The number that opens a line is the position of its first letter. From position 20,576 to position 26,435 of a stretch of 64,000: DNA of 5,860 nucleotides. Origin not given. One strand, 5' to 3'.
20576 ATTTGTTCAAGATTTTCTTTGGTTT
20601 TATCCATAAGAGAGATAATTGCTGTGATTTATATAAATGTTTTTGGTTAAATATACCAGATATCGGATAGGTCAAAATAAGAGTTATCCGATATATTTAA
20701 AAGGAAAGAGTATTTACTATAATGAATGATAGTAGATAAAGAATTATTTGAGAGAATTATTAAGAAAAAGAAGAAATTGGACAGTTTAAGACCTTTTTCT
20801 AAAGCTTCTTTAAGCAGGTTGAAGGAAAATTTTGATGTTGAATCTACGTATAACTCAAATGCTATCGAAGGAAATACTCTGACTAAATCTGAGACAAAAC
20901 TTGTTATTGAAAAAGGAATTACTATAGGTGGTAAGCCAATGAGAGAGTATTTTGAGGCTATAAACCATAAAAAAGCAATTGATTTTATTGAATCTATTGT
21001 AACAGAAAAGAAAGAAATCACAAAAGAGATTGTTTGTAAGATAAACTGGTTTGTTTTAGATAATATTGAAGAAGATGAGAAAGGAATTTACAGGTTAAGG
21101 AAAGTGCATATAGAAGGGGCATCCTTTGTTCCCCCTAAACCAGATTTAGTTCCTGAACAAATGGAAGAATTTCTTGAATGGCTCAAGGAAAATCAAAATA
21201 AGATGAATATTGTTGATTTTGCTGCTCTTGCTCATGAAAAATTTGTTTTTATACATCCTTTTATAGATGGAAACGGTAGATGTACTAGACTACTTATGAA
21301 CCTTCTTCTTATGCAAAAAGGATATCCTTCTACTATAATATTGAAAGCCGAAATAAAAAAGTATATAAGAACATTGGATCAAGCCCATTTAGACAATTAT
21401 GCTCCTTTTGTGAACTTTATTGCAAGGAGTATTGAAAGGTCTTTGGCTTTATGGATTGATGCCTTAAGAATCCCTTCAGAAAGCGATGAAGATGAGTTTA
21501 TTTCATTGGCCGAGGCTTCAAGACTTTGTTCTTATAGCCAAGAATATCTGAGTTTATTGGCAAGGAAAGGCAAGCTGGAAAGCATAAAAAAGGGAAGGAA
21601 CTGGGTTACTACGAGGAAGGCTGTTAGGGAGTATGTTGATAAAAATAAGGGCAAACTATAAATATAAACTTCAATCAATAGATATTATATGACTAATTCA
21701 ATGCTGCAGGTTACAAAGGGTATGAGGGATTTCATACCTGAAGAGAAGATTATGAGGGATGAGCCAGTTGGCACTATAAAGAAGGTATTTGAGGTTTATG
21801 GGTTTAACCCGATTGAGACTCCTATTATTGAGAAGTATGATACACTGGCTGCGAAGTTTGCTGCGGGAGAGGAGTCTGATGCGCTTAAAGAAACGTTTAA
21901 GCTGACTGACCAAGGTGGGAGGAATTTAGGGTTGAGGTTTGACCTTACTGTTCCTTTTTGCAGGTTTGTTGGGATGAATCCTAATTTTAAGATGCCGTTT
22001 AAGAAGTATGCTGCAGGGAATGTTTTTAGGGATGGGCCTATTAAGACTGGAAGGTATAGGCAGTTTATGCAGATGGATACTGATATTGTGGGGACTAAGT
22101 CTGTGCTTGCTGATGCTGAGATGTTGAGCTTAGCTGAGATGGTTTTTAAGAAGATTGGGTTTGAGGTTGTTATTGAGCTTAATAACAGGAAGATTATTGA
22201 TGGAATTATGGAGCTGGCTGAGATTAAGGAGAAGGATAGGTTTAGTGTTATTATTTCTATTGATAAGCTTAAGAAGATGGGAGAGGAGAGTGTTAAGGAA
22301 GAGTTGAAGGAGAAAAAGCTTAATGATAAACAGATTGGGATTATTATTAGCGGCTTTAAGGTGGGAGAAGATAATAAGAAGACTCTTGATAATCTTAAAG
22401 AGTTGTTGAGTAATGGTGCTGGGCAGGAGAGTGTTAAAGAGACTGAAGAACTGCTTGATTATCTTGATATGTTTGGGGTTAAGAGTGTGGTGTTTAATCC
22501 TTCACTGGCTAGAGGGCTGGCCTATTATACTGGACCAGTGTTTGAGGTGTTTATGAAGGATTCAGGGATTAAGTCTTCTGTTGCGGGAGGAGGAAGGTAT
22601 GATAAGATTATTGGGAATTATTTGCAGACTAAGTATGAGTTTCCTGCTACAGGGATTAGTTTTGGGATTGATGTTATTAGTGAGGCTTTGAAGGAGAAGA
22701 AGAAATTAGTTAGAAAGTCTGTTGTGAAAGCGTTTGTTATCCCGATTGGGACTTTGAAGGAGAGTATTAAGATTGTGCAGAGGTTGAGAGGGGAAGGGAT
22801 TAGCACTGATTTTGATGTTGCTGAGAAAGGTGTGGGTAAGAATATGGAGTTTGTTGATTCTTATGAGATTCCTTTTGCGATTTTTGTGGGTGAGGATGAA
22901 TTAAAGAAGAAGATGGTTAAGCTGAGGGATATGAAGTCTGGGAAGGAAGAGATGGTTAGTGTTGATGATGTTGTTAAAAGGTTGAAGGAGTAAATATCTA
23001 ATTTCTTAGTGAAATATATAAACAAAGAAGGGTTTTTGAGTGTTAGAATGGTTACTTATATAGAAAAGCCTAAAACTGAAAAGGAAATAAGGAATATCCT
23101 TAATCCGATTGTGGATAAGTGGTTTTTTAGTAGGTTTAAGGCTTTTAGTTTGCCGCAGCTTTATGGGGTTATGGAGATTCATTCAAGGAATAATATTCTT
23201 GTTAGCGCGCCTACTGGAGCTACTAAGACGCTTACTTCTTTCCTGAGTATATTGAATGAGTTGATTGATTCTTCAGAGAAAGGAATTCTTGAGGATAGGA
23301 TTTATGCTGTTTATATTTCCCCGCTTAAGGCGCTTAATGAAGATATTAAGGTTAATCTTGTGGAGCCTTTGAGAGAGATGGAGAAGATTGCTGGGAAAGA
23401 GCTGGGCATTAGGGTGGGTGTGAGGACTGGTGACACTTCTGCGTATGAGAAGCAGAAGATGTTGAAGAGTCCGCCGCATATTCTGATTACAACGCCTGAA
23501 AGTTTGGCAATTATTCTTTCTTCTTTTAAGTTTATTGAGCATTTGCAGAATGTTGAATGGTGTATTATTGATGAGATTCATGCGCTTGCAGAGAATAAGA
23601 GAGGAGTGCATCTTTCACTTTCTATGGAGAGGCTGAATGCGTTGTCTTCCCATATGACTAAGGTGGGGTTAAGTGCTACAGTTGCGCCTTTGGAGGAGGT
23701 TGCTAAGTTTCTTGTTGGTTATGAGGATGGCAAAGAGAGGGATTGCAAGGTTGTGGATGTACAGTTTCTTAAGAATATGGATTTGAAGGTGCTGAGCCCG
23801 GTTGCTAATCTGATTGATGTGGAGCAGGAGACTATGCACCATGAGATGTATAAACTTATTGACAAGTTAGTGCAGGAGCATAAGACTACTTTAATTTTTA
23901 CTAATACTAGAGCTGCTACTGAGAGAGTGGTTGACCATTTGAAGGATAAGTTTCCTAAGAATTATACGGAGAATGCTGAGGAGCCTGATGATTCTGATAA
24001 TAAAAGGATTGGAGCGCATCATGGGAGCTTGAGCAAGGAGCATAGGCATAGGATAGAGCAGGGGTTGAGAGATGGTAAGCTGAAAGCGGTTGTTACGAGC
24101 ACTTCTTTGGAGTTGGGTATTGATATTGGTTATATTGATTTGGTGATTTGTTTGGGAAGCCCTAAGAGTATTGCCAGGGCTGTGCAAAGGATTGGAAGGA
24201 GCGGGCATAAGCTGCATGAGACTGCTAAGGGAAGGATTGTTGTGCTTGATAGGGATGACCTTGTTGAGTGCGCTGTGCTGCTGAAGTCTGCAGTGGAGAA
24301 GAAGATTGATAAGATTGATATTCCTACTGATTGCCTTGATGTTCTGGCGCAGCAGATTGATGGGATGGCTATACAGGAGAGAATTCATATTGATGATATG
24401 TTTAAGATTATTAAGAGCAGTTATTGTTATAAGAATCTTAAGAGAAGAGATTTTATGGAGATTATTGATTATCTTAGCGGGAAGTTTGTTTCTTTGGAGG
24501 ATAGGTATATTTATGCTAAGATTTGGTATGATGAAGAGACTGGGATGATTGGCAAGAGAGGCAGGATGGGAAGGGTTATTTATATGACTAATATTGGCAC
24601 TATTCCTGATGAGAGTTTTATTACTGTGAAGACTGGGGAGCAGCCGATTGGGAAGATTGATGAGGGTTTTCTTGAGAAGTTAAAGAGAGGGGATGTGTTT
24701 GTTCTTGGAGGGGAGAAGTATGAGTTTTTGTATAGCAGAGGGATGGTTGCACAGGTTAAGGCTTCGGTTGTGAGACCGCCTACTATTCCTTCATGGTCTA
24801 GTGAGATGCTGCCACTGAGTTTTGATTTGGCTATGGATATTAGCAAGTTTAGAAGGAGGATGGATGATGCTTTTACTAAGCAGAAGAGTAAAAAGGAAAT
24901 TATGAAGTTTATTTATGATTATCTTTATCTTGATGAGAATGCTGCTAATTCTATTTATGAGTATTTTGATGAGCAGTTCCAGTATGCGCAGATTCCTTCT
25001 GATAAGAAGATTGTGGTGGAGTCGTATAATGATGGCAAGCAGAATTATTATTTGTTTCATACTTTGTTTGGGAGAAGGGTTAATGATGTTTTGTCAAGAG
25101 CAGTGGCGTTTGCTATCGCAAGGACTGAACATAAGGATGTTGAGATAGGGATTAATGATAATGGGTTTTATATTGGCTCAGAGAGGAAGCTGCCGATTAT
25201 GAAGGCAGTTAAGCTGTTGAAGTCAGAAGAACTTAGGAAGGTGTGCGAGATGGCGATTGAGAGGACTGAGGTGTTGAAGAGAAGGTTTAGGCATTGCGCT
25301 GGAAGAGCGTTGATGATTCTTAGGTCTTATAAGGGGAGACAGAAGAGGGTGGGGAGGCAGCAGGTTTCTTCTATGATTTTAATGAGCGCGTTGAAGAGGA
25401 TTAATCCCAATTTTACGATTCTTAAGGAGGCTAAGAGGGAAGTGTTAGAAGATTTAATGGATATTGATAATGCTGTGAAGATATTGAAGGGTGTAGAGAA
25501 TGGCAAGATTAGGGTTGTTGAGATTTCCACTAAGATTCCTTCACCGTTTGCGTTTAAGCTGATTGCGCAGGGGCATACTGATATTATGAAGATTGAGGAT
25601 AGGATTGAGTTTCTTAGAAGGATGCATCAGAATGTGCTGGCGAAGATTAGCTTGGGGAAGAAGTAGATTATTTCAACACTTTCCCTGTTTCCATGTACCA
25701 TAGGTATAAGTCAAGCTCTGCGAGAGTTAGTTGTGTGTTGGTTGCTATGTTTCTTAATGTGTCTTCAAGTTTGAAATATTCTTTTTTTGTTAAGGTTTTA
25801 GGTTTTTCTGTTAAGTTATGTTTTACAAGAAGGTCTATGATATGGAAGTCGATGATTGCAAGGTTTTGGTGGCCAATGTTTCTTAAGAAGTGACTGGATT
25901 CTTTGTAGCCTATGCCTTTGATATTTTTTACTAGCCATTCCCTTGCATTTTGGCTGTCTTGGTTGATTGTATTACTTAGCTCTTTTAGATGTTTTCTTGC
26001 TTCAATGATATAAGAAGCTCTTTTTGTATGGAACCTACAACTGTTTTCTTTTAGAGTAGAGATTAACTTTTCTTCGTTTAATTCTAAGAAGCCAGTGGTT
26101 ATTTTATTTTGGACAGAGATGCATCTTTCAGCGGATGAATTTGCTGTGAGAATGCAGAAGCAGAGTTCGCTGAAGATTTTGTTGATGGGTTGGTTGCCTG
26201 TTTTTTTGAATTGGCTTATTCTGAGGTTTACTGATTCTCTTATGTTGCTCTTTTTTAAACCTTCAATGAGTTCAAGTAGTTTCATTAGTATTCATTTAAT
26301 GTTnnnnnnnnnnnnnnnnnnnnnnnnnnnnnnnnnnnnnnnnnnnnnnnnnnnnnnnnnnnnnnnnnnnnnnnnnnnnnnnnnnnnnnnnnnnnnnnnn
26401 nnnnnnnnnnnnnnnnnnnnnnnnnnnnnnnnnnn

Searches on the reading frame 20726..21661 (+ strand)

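Call 31: search_protein_families(library=pfam, proteins=[window:20726-21661:+], max_evalue=0.001)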
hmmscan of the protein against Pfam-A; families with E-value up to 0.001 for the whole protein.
window:20726-21661:+ (311 aa): 2 families
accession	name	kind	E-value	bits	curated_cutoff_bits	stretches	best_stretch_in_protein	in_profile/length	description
PF02661.23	Fic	-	4.2e-21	76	24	1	98-195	2-93/93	Fic/DOC family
PF12728.13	HTH_17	-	0.00028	21.5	27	1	259-307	2-50/51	Helix-turn-helix domain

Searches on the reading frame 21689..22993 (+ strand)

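Call 61: search_protein_families(library=pfam, proteins=[window:21689-22993:+], max_evalue=0.001)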
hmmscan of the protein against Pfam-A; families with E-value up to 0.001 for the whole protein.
window:21689-22993:+ (434 aa): 4 families
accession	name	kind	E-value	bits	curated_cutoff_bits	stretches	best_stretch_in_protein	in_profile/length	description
PF13393.11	tRNA-synt_His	-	2.7e-46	158.7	25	1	11-328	1-306/308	Histidyl-tRNA synthetase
PF03129.25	HGTP_anticodon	-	1.3e-15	57.7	21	1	347-434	1-93/94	Anticodon binding domain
PF00587.30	tRNA-synt_2b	-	1.8e-07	31.9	29.3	1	70-197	1-131/179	tRNA synthetase class II core domain (G, H, P, S and T)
PF01409.25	tRNA-synt_2d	-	6.1e-05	23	19.8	1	28-162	24-160/246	tRNA synthetases class II core domain (F)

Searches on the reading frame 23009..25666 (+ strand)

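Call 61: search_protein_families(library=pfam, proteins=[window:23009-25666:+], max_evalue=0.001)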
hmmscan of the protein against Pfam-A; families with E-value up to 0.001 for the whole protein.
window:23009-25666:+ (885 aa): 5 families
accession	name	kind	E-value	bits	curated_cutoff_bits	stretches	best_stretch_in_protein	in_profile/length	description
PF08494.16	DEAD_assoc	-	4.7e-58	196.6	23.5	1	662-848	1-191/191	DEAD/H associated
PF19306.5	WH_Lhr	-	1.4e-31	109.6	27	1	429-588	4-163/168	Large helicase-related protein, winged helix domain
PF00270.35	DEAD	-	2.7e-26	92.7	26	1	53-229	7-165/167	DEAD/DEAH box helicase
PF00271.37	Helicase_C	-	3.2e-18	66.4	23.5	1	282-399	4-107/110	Helicase conserved C-terminal domain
PF04851.21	ResIII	-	2.7e-08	34.3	22.5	1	47-225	20-162/164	Type III restriction enzyme, res subunit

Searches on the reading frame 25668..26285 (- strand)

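Call 61: search_protein_families(library=pfam, proteins=[window:25668-26285:-], max_evalue=0.001)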
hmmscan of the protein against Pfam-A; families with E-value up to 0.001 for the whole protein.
window:25668-26285:- (205 aa): 1 family
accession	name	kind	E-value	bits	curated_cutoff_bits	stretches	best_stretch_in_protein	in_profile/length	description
PF22175.2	Ogg-HhH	-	6.7e-59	198.8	27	1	20-185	2-172/173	8-oxoguanine DNA glycosylase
